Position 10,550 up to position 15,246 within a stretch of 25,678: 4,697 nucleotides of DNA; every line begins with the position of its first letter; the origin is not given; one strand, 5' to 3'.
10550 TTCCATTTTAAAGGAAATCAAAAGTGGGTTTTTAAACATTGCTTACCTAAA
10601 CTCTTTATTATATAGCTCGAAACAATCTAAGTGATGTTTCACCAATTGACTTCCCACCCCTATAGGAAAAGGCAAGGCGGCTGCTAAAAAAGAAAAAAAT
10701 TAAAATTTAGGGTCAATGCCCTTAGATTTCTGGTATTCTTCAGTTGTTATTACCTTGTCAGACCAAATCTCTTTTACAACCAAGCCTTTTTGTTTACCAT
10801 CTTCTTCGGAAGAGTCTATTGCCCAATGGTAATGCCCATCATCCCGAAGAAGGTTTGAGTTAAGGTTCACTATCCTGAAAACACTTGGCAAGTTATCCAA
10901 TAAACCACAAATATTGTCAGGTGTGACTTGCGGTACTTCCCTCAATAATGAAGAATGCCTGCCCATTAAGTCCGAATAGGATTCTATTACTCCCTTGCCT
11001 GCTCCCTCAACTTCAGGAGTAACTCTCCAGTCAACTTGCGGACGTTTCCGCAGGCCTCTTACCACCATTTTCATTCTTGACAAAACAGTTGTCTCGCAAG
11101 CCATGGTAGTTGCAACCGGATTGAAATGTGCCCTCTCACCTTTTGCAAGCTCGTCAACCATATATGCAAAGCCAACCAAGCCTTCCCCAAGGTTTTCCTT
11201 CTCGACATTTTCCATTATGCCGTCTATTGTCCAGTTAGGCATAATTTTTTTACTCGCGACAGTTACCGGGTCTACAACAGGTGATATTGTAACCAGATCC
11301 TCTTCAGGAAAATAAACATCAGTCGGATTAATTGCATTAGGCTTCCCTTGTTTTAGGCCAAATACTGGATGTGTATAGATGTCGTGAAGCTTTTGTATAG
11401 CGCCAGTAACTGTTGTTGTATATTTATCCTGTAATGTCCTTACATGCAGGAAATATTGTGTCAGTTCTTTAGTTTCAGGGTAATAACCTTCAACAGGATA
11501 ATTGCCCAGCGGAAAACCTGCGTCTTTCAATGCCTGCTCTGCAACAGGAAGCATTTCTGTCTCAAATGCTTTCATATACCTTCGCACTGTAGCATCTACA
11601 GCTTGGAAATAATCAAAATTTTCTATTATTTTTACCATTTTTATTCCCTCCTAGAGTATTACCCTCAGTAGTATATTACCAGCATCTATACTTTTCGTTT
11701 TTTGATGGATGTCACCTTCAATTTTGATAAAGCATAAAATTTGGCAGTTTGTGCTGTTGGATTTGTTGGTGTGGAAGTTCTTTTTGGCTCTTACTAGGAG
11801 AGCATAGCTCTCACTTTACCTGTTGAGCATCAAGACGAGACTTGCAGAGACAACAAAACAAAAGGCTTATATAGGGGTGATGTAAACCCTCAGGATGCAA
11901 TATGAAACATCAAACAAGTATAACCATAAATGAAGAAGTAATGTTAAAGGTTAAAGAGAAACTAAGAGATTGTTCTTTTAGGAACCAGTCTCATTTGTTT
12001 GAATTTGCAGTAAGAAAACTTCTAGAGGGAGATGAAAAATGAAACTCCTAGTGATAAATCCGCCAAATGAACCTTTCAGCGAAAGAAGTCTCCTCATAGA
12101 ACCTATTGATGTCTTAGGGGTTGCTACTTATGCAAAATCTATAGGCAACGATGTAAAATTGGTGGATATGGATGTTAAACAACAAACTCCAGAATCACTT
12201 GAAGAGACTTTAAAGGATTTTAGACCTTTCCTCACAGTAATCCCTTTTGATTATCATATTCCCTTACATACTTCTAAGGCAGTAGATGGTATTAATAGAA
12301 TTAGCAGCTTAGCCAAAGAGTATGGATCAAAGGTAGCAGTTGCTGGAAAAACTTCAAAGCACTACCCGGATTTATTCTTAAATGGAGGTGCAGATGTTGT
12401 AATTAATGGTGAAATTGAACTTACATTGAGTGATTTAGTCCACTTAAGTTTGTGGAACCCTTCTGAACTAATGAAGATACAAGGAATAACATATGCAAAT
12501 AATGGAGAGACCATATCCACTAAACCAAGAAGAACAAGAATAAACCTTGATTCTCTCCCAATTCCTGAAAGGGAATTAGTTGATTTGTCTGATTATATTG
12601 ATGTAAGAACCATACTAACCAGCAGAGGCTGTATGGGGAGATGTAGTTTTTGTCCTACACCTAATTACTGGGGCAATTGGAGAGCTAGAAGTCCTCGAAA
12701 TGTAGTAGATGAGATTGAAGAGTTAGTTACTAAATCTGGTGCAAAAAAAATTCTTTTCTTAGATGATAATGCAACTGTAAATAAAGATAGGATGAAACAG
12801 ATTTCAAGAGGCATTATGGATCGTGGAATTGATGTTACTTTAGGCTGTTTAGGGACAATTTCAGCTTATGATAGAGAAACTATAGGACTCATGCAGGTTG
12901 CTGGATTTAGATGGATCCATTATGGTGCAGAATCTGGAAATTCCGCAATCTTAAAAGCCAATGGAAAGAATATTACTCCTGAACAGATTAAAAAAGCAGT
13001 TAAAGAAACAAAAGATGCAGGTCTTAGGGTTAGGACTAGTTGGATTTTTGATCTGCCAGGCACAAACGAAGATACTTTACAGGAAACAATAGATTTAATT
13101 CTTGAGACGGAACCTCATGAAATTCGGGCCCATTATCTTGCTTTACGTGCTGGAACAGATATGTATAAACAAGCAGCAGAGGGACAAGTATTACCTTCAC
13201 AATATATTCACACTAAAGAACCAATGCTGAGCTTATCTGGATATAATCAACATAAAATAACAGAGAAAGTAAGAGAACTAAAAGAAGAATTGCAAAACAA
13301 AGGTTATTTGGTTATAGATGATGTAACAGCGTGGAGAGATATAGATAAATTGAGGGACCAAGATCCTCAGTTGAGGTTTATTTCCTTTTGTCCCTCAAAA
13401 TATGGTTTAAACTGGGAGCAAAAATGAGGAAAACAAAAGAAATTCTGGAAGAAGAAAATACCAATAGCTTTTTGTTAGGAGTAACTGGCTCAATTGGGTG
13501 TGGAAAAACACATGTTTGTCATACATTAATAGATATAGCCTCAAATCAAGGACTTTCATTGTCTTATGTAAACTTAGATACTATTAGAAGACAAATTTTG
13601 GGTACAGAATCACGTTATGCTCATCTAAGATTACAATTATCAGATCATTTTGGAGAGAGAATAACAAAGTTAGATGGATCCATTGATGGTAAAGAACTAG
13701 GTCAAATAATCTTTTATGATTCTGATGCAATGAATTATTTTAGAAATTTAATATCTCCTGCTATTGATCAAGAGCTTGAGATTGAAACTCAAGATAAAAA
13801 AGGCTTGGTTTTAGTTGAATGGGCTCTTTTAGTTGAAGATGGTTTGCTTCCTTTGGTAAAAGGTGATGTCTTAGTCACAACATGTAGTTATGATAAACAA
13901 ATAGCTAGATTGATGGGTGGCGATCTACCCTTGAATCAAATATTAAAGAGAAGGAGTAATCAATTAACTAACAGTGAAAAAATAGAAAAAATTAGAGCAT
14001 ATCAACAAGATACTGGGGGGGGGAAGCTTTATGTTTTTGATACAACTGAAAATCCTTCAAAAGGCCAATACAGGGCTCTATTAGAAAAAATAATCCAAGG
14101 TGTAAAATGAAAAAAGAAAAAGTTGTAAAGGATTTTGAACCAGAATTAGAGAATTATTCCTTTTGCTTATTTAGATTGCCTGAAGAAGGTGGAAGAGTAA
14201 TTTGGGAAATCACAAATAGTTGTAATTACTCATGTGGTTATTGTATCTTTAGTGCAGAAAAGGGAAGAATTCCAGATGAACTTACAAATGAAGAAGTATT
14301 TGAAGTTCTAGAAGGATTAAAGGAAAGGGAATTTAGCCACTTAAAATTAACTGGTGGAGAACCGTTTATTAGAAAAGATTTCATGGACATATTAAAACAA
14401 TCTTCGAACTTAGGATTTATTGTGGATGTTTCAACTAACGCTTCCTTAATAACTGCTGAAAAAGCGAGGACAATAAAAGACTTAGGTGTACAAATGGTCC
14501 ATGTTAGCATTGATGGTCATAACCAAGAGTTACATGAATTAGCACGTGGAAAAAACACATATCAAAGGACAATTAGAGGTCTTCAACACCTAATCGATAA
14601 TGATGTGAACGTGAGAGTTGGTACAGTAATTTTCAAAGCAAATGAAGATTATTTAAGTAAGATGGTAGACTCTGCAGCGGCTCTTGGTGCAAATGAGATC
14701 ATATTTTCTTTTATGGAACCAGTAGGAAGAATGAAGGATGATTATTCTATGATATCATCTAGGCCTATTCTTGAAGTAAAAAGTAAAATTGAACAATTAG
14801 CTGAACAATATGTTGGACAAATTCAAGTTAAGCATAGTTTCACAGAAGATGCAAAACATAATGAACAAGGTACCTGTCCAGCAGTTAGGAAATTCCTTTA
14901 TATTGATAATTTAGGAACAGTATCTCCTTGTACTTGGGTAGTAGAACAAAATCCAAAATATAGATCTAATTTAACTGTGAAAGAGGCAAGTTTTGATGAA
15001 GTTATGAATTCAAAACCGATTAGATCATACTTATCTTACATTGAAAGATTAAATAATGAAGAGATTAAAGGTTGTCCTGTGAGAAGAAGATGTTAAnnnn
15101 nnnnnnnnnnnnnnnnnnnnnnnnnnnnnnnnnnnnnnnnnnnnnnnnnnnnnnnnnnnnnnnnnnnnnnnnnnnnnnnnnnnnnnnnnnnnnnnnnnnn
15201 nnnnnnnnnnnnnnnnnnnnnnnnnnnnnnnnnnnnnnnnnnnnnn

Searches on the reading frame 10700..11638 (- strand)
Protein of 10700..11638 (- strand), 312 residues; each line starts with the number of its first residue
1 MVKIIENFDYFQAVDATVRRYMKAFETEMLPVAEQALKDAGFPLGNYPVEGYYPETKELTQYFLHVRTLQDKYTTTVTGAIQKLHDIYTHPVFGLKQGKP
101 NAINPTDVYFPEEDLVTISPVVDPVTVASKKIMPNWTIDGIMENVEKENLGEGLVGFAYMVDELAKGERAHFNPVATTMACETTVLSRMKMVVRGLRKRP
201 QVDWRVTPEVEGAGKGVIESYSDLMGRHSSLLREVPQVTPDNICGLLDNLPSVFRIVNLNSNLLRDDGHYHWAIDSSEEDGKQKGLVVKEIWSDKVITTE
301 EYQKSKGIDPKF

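Call 4: search_protein_families(library=pfam, proteins=[window:10700-11638:-], max_evalue=0.01)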
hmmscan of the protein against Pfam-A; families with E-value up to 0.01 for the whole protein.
window:10700-11638:- (312 aa): 0 families

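Call 5: search_protein_families(library=ncbifam, proteins=[window:10700-11638:-], max_evalue=0.01)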
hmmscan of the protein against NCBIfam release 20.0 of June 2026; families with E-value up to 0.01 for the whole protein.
window:10700-11638:- (312 aa): 0 families

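Call 53: search_protein_families(library=padloc, proteins=[window:10700-11638:-], max_evalue=0.001)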
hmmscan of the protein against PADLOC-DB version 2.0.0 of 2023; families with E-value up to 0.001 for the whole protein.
window:10700-11638:- (312 aa): 0 families

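Call 72: search_protein_families(library=pfam, proteins=[window:10700-11638:-], max_evalue=0.1)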
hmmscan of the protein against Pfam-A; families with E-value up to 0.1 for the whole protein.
window:10700-11638:- (312 aa): 2 families
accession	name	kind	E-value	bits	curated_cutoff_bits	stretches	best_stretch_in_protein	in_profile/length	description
PF22323.1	Aq_1974-like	-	0.018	15.2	27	1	264-298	27-61/64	Uncharacterised protein aq_1974-like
PF24255.1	DUF7456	-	0.043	13.9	27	1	58-88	9-40/54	Family of unknown function (DUF7456)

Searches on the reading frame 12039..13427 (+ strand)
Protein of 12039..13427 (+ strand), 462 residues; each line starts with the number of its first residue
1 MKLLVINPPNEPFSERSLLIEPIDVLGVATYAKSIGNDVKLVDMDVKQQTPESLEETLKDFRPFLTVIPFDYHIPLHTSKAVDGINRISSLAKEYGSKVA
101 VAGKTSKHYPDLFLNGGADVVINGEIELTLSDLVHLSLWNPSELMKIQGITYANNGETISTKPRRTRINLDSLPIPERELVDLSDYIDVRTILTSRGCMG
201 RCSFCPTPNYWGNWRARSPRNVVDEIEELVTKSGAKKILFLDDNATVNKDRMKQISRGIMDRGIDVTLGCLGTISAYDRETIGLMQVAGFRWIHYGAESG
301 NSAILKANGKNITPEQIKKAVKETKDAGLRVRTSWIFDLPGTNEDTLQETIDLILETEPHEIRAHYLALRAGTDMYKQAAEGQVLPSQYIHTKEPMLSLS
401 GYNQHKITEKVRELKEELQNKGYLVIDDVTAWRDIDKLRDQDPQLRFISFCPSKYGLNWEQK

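Call 4: search_protein_families(library=pfam, proteins=[window:12039-13427:+], max_evalue=0.01)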
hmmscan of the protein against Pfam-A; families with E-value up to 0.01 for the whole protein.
window:12039-13427:+ (462 aa): 2 families
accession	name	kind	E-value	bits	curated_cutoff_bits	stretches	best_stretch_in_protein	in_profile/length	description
PF04055.27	Radical_SAM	-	4.9e-26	92.3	29.5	1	193-354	2-166/166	Radical SAM superfamily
PF02310.24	B12-binding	-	1.4e-05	25.3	32.1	1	20-133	12-120/121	B12 binding domain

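Call 5: search_protein_families(library=ncbifam, proteins=[window:12039-13427:+], max_evalue=0.01)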
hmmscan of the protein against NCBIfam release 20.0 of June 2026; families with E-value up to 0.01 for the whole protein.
window:12039-13427:+ (462 aa): 37 families (the best 25 are shown)
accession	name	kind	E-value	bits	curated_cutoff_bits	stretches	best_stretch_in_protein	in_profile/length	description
TIGR02026.1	BchE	equivalog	2e-39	135.8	481.35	1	18-420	18-429/497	magnesium-protoporphyrin IX monomethyl ester anaerobic oxidative cyclase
TIGR03471.1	HpnJ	equivalog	5.1e-37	127.9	577.6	1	96-412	97-426/472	hopanoid biosynthesis associated radical SAM protein HpnJ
TIGR04479.1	bcpD_PhpK_rSAM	subfamily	3.7e-34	118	600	1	107-385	160-437/504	PhpK family radical SAM P-methyltransferase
TIGR04014.1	B12_SAM_MJ_0865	equivalog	1.1e-29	103.5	360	1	86-357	58-336/434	methyl-coenzyme M reductase glutamine C-methyltransferase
TIGR04072.2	rSAM_ladder_B12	equivalog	1.9e-24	86.1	360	1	22-388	18-381/443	lipid biosynthesis B12-binding/radical SAM protein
TIGR04013.1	B12_SAM_MJ_1487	hypoth_equivalog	2.8e-22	79.1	251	2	78-245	53-207/382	TIGR04013 family B12-binding domain/radical SAM domain-containing protein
TIGR04385.1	B12_rSAM_cofa1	equivalog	2.4e-20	73.2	450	1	20-354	18-361/438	B12 lower ligand biosynthesis radical SAM protein BzaD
NF050148.1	rSAM_ApyD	equivalog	2.9e-20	72.2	750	1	118-381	127-395/645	RiPP biosynthesis radical SAM protein ApyD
NF038361.1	rSAM_Sden_1168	equivalog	1.8e-18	66.4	575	1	118-433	199-528/560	Sden_1168 family B12-binding radical SAM P-methyltransferase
TIGR03975.1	rSAM_ocin_1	subfamily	3.1e-18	65.6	281.85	1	119-354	183-427/606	RiPP maturation radical SAM C-methyltransferase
TIGR04367.1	HpnR_B12_rSAM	equivalog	1.9e-17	63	650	1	1-340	1-335/490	hopanoid C-3 methylase HpnR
TIGR04295.1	B12_rSAM_oligo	hypoth_equivalog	5.1e-16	58.4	400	1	22-303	25-307/422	TIGR04295 family B12-binding domain-containing radical SAM protein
NF033712.0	B12_rSAM_KedN5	subfamily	5.8e-14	51.2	700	1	118-244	115-250/624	KedN5 family methylcobalamin-dependent radical SAM C-methyltransferase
NF033070.1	rSAM_AprD4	equivalog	5.8e-13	48.5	500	1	17-357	37-366/456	AprD4 family radical SAM diol-dehydratase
NF040546.1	rSAM_CUAEP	equivalog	5.9e-13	48.3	500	1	33-357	24-341/468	CUAEP/CCAEP-tail radical SAM (seleno)protein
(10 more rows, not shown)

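Call 53: search_protein_families(library=padloc, proteins=[window:12039-13427:+], max_evalue=0.001)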
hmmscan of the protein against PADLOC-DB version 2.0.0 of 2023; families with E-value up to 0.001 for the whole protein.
window:12039-13427:+ (462 aa): 1 family
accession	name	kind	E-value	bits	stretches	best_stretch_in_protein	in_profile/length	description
PDLC04689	PDC-M51A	-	5e-11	40.1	1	118-379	123-374/420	-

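Call 78: search_solved_structures(query=window:12039-13427:+, max_evalue=0.001)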
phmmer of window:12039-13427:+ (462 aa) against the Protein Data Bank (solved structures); distinct sequences matched with E-value up to 0.001: 7.
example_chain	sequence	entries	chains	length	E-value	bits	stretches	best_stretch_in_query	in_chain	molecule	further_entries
9ccb_A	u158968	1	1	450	3.3e-14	56.3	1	109-356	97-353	Radical SAM core domain-containing protein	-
5ul2_A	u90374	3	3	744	3.4e-11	46.4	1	97-231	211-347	OxsB protein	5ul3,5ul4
6fd2_B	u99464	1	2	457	1.9e-08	37.3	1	170-380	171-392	Putative apramycin biosynthetic oxidoreductase 4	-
2qgq_A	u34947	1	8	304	2.3e-08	37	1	194-375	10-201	Protein TM_1862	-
4jc0_A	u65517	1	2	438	2.7e-08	36.8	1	191-376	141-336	Ribosomal protein S12 methylthiotransferase RimO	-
9n1b_A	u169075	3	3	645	3.8e-08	36.3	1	103-379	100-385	Radical SAM protein | Radical SAM enzyme CysS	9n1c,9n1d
6wte_A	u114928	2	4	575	1.4e-05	27.9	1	189-357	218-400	B12-binding domain-containing protein | Tryptophan-C2-methyltransferase containing B12-binding domain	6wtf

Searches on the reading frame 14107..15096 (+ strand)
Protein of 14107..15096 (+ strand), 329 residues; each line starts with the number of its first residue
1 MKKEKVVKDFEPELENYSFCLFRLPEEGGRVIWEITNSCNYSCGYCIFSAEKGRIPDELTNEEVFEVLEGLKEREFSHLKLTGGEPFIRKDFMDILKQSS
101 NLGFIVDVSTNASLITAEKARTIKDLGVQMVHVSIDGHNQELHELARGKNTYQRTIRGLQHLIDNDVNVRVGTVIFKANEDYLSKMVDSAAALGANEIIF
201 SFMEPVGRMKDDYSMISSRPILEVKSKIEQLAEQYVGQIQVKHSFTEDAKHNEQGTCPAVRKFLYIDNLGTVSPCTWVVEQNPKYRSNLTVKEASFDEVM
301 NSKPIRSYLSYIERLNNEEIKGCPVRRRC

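Call 4: search_protein_families(library=pfam, proteins=[window:14107-15096:+], max_evalue=0.01)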
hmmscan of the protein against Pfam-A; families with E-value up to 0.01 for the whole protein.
window:14107-15096:+ (329 aa): 3 families
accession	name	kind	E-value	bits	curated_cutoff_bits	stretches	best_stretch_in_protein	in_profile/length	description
PF04055.27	Radical_SAM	-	8.4e-28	98.1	29.5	1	34-188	2-164/166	Radical SAM superfamily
PF13353.11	Fer4_12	-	7.5e-06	26.7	22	1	35-140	11-118/137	4Fe-4S single cluster domain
PF13186.11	SPASM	-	0.00021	21.9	21.5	1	257-323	1-63/67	Iron-sulfur cluster-binding domain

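Call 5: search_protein_families(library=ncbifam, proteins=[window:14107-15096:+], max_evalue=0.01)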
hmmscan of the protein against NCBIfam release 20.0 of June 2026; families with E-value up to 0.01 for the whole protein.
window:14107-15096:+ (329 aa): 82 families (the best 25 are shown)
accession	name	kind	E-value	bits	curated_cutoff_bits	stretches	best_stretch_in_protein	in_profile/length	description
TIGR04545.1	rSAM_ahbD_hemeb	equivalog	7.3e-36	124.3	500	1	31-212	2-184/339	heme b synthase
NF045574.1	sacti_mat_StsB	exception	2.4e-34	119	625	1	31-301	98-361/466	StsB family radical SAM/SPASM domain sactipeptide maturase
TIGR04053.2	TIGR04053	equivalog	2e-33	116.2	395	1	31-239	10-221/366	TIGR04053 family radical SAM/SPASM domain-containing protein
TIGR04347.1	pseudo_SAM_Halo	equivalog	1.2e-30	107.1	525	1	31-210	40-219/390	TIGR04347 family pseudo-SAM/SPASM protein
TIGR04051.1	rSAM_NirJ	equivalog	1.5e-30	106.4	515.45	1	31-212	4-185/354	heme d1 biosynthesis radical SAM protein NirJ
TIGR03962.1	mycofact_rSAM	equivalog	1.7e-30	106.3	265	1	31-307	14-289/339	mycofactocin radical SAM maturase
TIGR04055.1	rSAM_NirJ2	equivalog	2.6e-30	106.1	500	1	31-310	2-283/326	putative heme d1 biosynthesis radical SAM protein NirJ2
TIGR02668.1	moaA_archaeal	equivalog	7.3e-29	100.7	325.25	1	34-237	15-219/303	GTP 3',8-cyclase MoaA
NF050035.1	rSAM_WgK_link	exception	1.4e-28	99.9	650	1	34-219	14-200/367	radical SAM/SPASM peptide maturase WgkB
TIGR04054.1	rSAM_NirJ1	equivalog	3.3e-28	98.4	650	1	26-208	33-215/387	putative heme d1 biosynthesis radical SAM protein NirJ1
TIGR04317.1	W_rSAM_matur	equivalog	3.4e-28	98.8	380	1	31-286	6-266/349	tungsten cofactor oxidoreductase radical SAM maturase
TIGR04403.1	rSAM_skfB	equivalog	4.4e-28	98.2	300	1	34-276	109-349/402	sporulation killing factor system radical SAM maturase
TIGR04546.1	rSAM_ahbC_deAc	equivalog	3.6e-26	91.9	650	1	31-222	41-236/390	12,18-didecarboxysiroheme deacetylase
TIGR04250.1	SCM_rSAM_ScmE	equivalog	7.8e-26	90.8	400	1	33-251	7-229/358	SynChlorMet cassette radical SAM/SPASM protein ScmE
TIGR02109.1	PQQ_syn_pqqE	equivalog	1.1e-25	90.3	381.35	1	31-299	9-279/358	pyrroloquinoline quinone biosynthesis protein PqqE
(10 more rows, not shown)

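Call 53: search_protein_families(library=padloc, proteins=[window:14107-15096:+], max_evalue=0.001)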
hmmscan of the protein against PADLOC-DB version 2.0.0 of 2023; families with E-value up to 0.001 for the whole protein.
window:14107-15096:+ (329 aa): 3 families
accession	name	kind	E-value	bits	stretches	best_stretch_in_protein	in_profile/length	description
PDLC02904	pVip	-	1.9e-24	84.6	1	32-189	6-164/262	Viperins associated with kinases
PDLC02903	pVip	-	5.9e-23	79.6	1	31-189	2-160/257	Viperins not associated with kinases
PDLC02905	pVip-kinase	-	2.7e-07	28.2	1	34-141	187-297/474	Viperin-kinase fusion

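Call 79: search_solved_structures(query=window:14107-15096:+, max_evalue=0.00001)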
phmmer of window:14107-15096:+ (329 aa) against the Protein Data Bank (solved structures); distinct sequences matched with E-value up to 0.00001: 12.
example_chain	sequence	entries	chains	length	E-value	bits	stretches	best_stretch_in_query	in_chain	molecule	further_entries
6efn_A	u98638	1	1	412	1.9e-16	63.7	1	34-215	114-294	Sporulation killing factor maturation protein SkfB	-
7tol_A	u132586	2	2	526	9.5e-13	51.5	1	34-191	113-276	glycerol dibiphytanyl glycerol tetraether - macrocyclic archaeol synthase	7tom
2fb2_A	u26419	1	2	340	2.9e-11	46.7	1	34-238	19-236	Molybdenum cofactor biosynthesis protein A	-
1tv7_A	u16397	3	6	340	3.3e-11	46.5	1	34-238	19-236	Molybdenum cofactor biosynthesis protein A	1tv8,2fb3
7vob_C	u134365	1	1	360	4.1e-10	42.9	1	35-180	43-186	Cytosylglucuronate decarboxylase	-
7voc_C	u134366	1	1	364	4.2e-10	42.8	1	35-180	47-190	Cytosylglucuronate decarboxylase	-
6c8v_A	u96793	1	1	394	2e-09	40.6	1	31-242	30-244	Coenzyme PQQ synthesis protein E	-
9dfu_A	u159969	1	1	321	2e-07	34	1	31-188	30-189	Radical SAM core domain-containing protein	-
9dfn_A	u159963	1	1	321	3.9e-07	33.1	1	33-188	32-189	Radical SAM core domain-containing protein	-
8wm2_A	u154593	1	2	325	1e-06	31.7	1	3-137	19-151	Fe-S radical SAM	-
5vsl_A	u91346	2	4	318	5.6e-06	29.3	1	32-181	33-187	Radical S-adenosyl methionine domain-containing protein 2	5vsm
6q2p_A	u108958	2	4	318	5.7e-06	29.2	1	32-181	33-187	Radical S-adenosyl methionine domain-containing protein 2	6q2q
